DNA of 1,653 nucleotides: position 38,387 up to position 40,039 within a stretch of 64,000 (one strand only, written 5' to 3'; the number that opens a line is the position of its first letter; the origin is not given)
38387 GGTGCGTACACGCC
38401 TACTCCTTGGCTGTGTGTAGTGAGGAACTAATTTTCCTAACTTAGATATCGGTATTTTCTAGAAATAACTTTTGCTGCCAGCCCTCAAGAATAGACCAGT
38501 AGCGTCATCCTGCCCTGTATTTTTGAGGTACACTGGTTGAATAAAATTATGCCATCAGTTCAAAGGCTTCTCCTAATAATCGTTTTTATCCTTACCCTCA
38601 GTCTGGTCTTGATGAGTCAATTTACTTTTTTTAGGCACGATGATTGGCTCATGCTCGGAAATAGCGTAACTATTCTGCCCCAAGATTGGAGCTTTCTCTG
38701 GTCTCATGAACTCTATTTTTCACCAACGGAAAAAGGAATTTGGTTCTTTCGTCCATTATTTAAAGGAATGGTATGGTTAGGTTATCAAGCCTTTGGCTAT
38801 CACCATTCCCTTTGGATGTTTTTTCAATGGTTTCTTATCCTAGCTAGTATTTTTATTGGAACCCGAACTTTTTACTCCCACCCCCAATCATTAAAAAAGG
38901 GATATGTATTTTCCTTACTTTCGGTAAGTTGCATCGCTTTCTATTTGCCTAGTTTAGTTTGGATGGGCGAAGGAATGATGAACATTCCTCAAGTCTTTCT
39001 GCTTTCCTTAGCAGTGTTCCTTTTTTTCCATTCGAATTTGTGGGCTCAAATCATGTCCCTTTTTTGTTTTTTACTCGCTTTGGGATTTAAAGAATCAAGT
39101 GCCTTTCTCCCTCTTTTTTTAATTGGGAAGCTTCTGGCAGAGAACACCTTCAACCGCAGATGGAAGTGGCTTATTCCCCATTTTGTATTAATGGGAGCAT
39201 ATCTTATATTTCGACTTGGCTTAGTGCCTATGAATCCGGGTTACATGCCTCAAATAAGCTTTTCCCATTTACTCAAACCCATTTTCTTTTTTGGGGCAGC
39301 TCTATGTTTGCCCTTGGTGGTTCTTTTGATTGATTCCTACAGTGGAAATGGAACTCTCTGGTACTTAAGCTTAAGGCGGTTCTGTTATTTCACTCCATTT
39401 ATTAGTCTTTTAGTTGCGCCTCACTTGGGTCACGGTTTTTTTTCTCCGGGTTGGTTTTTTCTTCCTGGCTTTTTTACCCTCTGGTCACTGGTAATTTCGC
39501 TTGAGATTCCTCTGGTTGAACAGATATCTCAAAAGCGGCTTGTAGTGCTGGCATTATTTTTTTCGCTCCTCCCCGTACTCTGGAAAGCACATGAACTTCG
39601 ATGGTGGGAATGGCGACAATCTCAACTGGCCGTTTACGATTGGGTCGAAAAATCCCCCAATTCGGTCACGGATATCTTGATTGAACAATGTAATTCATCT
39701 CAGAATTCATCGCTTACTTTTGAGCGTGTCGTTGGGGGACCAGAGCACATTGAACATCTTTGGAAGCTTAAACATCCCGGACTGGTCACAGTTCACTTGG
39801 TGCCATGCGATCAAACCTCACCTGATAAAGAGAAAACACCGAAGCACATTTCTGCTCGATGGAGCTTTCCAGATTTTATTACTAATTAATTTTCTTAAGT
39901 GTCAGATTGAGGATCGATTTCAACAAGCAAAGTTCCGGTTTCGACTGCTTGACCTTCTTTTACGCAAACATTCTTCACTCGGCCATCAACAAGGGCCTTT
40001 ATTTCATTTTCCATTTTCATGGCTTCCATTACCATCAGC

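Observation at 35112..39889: Trio of large polytopic membrane proteins (Wzy-like plus GT-C-like) wedged between pilT and the acyl-CoA carboxylase genes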

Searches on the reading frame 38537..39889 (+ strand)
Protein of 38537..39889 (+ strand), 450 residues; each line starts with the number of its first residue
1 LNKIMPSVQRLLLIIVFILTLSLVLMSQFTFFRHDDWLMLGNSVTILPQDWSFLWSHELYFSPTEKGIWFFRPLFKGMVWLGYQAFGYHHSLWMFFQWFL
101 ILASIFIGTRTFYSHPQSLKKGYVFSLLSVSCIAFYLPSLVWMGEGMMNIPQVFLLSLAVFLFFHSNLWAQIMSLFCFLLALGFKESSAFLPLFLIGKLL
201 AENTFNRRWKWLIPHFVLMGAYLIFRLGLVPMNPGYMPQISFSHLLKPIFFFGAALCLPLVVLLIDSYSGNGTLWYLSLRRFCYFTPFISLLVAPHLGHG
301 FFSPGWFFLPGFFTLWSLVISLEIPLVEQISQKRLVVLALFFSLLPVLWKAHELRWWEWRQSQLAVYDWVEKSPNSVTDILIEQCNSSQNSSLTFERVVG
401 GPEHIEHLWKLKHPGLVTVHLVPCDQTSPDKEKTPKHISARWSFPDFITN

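Call 3: search_protein_families(library=pfam, proteins=[window:38537-39889:+], max_evalue=1)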
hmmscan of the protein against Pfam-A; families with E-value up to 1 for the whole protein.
window:38537-39889:+ (450 aa): 0 families

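Call 4: search_protein_families(library=ncbifam, proteins=[window:38537-39889:+], max_evalue=1)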
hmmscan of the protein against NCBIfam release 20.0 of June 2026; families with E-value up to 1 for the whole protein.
window:38537-39889:+ (450 aa): 0 families

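Call 8: find_homologous_proteins(query=window:38537-39889:+)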
Query window:38537-39889:+ (450 aa): 47 proteins with E <= 0.001 among 8000 candidates.
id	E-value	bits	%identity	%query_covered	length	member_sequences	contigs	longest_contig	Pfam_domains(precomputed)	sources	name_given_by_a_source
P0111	0.0e+0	1019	100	99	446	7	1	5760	-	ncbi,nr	ncbi:MAG: hypothetical protein EB078_01540 [Proteobacteria bacterium]|nr:hypothetical protein [Pseud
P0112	8.1e-119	416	44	95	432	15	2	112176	-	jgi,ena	-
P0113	7.3e-116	406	42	97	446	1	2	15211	-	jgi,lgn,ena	-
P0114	2.9e-115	404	44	92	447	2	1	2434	-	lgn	-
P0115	6.9e-115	403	44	97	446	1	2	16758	-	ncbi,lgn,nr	ncbi:MAG: hypothetical protein EBQ92_08550 [Proteobacteria bacterium]|nr:hypothetical protein [Pseud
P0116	9.3e-114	399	44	96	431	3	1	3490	-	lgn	-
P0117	9.9e-111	389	41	99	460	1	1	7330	-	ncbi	ncbi:MAG: hypothetical protein ACKN9V_08170, partial [Pseudomonadota bacterium]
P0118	1.4e-110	389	42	98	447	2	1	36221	-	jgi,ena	-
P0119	2.3e-105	372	44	97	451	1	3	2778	-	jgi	-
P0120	1.4e-104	369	44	93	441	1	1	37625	-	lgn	-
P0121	1.3e-103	366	43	94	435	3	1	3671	-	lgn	-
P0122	7.1e-102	360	42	97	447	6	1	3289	-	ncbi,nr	ncbi:hypothetical protein EBQ90_08600 [bacterium]|nr:hypothetical protein [bacterium]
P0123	7.1e-102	360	40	98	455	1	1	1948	-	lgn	-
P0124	1.0e-97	346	42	96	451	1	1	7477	-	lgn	-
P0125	3.2e-97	345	39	95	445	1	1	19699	-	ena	-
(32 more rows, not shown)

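Call 11: search_solved_structures(query=A1, max_evalue=10, show_alignments=2)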
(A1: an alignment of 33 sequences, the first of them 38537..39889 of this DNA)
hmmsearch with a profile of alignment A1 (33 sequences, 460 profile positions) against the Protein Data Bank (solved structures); distinct sequences matched with E-value up to 10: 1.
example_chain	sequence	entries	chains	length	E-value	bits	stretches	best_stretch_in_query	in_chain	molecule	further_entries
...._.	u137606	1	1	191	0.081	14.7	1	202-261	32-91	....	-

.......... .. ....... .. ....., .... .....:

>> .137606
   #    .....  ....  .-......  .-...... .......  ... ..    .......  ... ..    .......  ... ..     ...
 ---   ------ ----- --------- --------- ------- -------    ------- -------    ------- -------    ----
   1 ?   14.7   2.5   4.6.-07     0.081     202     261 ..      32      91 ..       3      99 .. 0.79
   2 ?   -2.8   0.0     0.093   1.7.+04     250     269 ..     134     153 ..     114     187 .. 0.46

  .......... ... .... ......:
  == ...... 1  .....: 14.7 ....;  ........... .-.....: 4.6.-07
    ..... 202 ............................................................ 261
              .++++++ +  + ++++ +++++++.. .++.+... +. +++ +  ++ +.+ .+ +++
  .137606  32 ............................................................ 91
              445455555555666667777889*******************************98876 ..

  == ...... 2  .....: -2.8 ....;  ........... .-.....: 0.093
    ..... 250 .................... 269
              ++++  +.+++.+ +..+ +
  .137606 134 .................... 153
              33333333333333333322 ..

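Call 12: search_protein_families(library=pfam, alignment_id=A1, max_evalue=1)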
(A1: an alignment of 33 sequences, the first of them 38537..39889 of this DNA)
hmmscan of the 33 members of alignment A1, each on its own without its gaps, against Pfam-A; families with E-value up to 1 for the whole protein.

A. member 1, window:38537-39889:+ (450 aa): 0 families

B. families by the number of members that match (of 33 scanned): 7 families
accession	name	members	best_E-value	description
PF13231.12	PMT_2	1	0.00038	Dolichyl-phosphate-mannose-protein mannosyltransferase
PF01002.24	Flavi_NS2B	1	0.1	Flavivirus non-structural protein NS2B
PF05767.17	Pox_A14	1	0.13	Poxvirus virion envelope protein A14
PF13120.11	DUF3974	1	0.14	Domain of unknown function (DUF3974)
PF04123.18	DUF373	1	0.23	Domain of unknown function (DUF373)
PF06657.18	Cep57_MT_bd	1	0.27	Centrosome microtubule-binding domain of Cep57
PF20134.4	DUF6524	1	0.9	Family of unknown function (DUF6524)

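Call 23: predict_structure(alignment_id=A1)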
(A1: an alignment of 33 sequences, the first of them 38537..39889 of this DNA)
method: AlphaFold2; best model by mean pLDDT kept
length: 450 residues; sequences in the alignment: 33
mean_pLDDT: 94.2   pTM: 0.93
mean pLDDT of the five models: 94.2, 93.8, 93.7, 93.6, 93.5
residues with pLDDT >= 90: 403; 70-90: 34; 50-70: 13; < 50: 0
segments of 3 or more residues with pLDDT < 50: none
pLDDT, mean of each block of 10 residues (from residue 1): 74 95 94 95 97 97 95 97 98 98 98 87 97 96 96 98 96 98 97 98 96 98 96 91 93 96 89 94 98 93 93 98 95 96 95 94 97 96 91 94 97 96 80 78 94
secondary structure, 60 per line:
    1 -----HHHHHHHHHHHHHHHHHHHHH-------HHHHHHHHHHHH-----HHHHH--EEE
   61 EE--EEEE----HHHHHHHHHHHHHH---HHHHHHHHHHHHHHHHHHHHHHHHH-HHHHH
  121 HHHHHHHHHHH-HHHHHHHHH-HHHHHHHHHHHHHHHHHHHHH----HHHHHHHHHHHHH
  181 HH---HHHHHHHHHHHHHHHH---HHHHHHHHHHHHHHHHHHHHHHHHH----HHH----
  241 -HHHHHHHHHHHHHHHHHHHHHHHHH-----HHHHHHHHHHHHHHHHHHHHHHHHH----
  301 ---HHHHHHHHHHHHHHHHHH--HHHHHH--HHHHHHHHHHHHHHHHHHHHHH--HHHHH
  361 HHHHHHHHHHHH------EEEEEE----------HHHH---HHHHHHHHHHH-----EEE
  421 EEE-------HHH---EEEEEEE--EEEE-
elements in order: H6-26 H34-45 H51-55 E58-62 E65-68 H73-86 H90-114 H116-131 H133-141 H143-163 H168-182 H186-201 H205-229 H242-266 H272-296 H304-321 H324-329 H332-353 H356-372 E379-384 H395-398 H402-412 E418-423 E437-443 E446-449

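Call 28: fold_search(model_id=the predicted structure, library=pdb)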
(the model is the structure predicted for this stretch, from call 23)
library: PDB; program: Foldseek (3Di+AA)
matches with E <= 10: 167; with E <= 0.001: 0
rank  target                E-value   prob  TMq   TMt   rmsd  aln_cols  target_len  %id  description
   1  8pn9_A                6.7e-02  0.96  0.40  0.31  11.7       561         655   11  Structure of human oligosaccharyltransferase OST-A complex bound to NGI-1 (released 2024-05-08)
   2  6x0o                  1.5e-01  0.92  0.37  0.19   8.7       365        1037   13  Single-Particle Cryo-EM Structure of Arabinosyltransferase EmbB from Mycobacterium smegmatis (released 2020-06-10)
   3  6p25_B                1.7e-01  0.98  0.29  0.20   7.4       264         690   16  Structure of S. cerevisiae protein O-mannosyltransferase Pmt1-Pmt2 complex bound to the sugar donor and a peptide acce (released 2019-07-10)
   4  9s6u_A                2.3e-01  0.69  0.39  0.34  10.1       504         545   10  Ternary cryo-EM structure of human ALG9 with Dol25-PP-GlcNAc2Man8, Dol25-P-Man and Fab (released 2026-03-18)
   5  7zli_A                3.4e-01  0.75  0.40  0.30   9.7       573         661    9  Cryo-EM structure of C-mannosyltransferase CeDPY19, in complex with Dol25-P-Man and bound to CMT2-Fab and anti-Fab nan (released 2023-01-11)
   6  7tpg_B                3.7e-01  0.10  0.12  0.13  20.1       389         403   12  Single-Particle Cryo-EM Structure of the WaaL O-antigen ligase in its ligand bound state (released 2022-04-06)
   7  7zlg_A                4.0e-01  0.77  0.42  0.31  10.0       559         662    9  Cryo-EM structure of C-mannosyltransferase CeDPY19, in complex with acceptor peptide and bound to CMT2-Fab and anti-Fa (released 2023-01-11)
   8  6ftg_5                5.5e-01  0.54  0.39  0.30  16.7       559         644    8  Subtomogram average of OST-containing ribosome-translocon complexes from canine rough microsomal membranes (released 2018-03-21)
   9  7bvc_B                6.6e-01  0.87  0.44  0.21   7.0       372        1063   11  Cryo-EM structure of Mycobacterium smegmatis arabinosyltransferase EmbA-EmbB-AcpM2 in complex with ethambutol (released 2020-04-29)
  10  8yg4_R                6.6e-01  0.09  0.14  0.19  18.8       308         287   11  A cryo-EM structure of LA-PTH-R1-PTH1R-Gs complex structure (released 2025-09-03)
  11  8if8_C                6.8e-01  0.23  0.22  0.18  12.8       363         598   11  Arabinosyltransferase AftA (released 2023-05-31)
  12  7oci_F                7.8e-01  0.63  0.44  0.33  12.4       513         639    9  Cryo-EM structure of yeast Ost6p containing oligosaccharyltransferase complex (released 2022-02-16)
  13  7v9m_R                9.7e-01  0.10  0.13  0.19  19.3       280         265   14  Cryo-EM structure of the GHRH-bound human GHRHR splice variant 1 complex (released 2021-10-20)
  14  9e6i_B                1.1e+00  0.66  0.29  0.20   9.2       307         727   11  Cryo-EM structure of Saccharomyces cerevisiae Pmt4-Ccw5 complex (released 2025-10-15)
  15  6s7o_A                1.1e+00  0.38  0.39  0.30  11.0       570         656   10  Cryo-EM structure of human oligosaccharyltransferase complex OST-A (released 2019-12-18)
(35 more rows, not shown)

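Call 61: search_protein_representatives(alignment_id=A1)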
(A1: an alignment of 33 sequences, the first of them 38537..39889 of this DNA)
Query: 33 sequences, 460 profile positions. Proteins with E-value up to 0.001 (for the whole library): 3221; up to 1e-10: 198; up to 1e-30: 66. The best 150 are listed.
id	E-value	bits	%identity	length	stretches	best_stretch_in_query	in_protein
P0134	1.3e-165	567.9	-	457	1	3-456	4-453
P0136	4.2e-161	553.1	-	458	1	10-457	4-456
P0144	1.4e-160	551.4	-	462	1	9-456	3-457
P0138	6.9e-159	545.8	-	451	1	9-457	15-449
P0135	1.6e-157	541.3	-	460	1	4-456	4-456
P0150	8.4e-154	529.0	-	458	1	9-458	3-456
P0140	7.8e-153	525.8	-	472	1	8-457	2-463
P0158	6.6e-152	522.8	-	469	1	5-456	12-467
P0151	3.9e-151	520.2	-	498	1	7-458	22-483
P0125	1.2e-149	515.3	-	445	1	8-458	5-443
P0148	6.0e-147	506.4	-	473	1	4-456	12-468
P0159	2.7e-146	504.2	-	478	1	11-456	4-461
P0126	4.2e-145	500.3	-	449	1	1-454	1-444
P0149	7.2e-145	499.6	-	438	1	5-448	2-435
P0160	7.6e-144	496.2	-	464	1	5-456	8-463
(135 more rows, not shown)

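Call 63: search_protein_families(library=pfam, alignment_id=A4, max_evalue=0.001)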
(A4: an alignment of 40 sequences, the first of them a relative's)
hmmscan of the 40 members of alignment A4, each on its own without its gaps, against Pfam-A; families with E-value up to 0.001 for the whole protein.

A. member 1, P0204 (465 aa): 0 families

B. families by the number of members that match (of 40 scanned): 31 families (the first 25 are shown)
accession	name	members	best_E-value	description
PF07719.23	TPR_2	26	3.8e-27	Tetratricopeptide repeat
PF14559.12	TPR_19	26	4e-17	Tetratricopeptide repeat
PF00515.34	TPR_1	25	8.9e-27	Tetratricopeptide repeat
PF13432.12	TPR_16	25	1.5e-24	Tetratricopeptide repeat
PF13431.12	TPR_17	25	3.4e-18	Tetratricopeptide repeat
PF13428.12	TPR_14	25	1.1e-15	Tetratricopeptide repeat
PF13424.12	TPR_12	24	3.3e-21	Tetratricopeptide repeat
PF13181.12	TPR_8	21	1.5e-22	Tetratricopeptide repeat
PF13231.12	PMT_2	21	8.2e-11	Dolichyl-phosphate-mannose-protein mannosyltransferase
PF13414.12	TPR_11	20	2.4e-29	TPR repeat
PF13174.12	TPR_6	18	1.5e-12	Tetratricopeptide repeat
PF13371.12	TPR_9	18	7.8e-10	Tetratricopeptide repeat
PF13176.12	TPR_7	15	5e-19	Tetratricopeptide repeat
PF13374.12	TPR_10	14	4.1e-09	Tetratricopeptide repeat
PF12895.13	ANAPC3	11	5.1e-13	Anaphase-promoting complex, cyclosome, subunit 3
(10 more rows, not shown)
